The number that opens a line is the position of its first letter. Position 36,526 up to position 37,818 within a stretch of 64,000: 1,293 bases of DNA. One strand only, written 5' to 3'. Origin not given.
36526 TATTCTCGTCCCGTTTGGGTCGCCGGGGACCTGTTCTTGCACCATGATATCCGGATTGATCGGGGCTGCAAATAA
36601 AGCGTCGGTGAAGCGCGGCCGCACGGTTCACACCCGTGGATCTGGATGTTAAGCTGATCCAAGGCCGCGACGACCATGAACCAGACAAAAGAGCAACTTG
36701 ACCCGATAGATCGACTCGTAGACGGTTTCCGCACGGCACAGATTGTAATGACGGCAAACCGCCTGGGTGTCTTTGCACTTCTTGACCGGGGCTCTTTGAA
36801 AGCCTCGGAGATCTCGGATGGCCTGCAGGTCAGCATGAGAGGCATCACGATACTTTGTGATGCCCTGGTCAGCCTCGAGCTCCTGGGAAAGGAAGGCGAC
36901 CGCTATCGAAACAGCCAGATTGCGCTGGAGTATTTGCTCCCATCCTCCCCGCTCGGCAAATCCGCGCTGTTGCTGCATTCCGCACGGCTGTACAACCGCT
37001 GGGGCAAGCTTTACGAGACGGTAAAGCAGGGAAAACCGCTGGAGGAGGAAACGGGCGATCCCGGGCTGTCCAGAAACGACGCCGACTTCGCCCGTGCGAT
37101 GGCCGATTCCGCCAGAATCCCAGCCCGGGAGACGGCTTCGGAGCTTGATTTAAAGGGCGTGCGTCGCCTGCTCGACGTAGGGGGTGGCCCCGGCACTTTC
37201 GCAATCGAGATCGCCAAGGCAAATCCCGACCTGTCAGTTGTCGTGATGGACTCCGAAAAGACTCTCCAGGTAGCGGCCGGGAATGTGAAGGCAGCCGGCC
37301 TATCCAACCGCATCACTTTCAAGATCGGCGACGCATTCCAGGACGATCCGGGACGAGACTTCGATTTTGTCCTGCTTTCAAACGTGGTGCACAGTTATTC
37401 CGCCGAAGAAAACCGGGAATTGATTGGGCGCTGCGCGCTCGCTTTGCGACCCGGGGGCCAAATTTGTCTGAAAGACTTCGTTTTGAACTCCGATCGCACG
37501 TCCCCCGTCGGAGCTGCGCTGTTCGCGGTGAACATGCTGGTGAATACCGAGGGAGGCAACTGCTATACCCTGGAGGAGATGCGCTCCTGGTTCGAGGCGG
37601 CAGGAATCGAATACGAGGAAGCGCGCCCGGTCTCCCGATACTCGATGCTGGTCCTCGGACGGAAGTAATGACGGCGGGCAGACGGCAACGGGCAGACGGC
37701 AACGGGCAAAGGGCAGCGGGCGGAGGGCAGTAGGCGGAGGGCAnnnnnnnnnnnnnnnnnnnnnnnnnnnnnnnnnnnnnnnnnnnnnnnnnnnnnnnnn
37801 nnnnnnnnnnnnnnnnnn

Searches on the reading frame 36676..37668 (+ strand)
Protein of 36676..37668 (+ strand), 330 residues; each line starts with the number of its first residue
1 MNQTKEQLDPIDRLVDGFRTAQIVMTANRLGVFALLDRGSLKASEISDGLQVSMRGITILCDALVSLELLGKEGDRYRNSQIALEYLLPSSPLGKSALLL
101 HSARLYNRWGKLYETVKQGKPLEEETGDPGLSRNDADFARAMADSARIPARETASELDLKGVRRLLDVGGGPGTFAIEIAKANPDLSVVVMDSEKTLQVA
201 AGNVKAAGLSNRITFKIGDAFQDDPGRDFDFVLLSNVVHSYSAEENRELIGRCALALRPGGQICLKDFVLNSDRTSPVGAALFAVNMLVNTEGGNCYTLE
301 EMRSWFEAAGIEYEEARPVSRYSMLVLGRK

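Call 20: search_protein_families(library=pfam, proteins=[window:36676-37668:+], max_evalue=0.00001)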
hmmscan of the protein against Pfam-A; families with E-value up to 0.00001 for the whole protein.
window:36676-37668:+ (330 aa): 8 families
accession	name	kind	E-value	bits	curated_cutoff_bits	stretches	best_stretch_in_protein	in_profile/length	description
PF00891.24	Methyltransf_2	-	3.2e-28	99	22.3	1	133-310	34-208/210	O-methyltransferase domain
PF08100.18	Dimerisation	-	2.6e-13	50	25.6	1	11-86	9-90/93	O-methyltransferase dimerisation domain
PF13649.12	Methyltransf_25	-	3.6e-12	47.2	27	1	166-261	2-97/97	Methyltransferase domain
PF08242.18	Methyltransf_12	-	7.8e-12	46.2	30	1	166-262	1-97/98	Methyltransferase domain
PF13489.12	Methyltransf_23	-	9.1e-12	45.5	27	1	159-315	20-163/164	Methyltransferase domain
PF13847.12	Methyltransf_31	-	1.3e-10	41.5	27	1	164-275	6-119/145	Methyltransferase domain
PF05175.20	MTS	-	4.5e-09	36.6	23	1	157-265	27-138/170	Methyltransferase small domain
PF08241.18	Methyltransf_11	-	2.9e-08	34.7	21.2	1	166-264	1-94/95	Methyltransferase domain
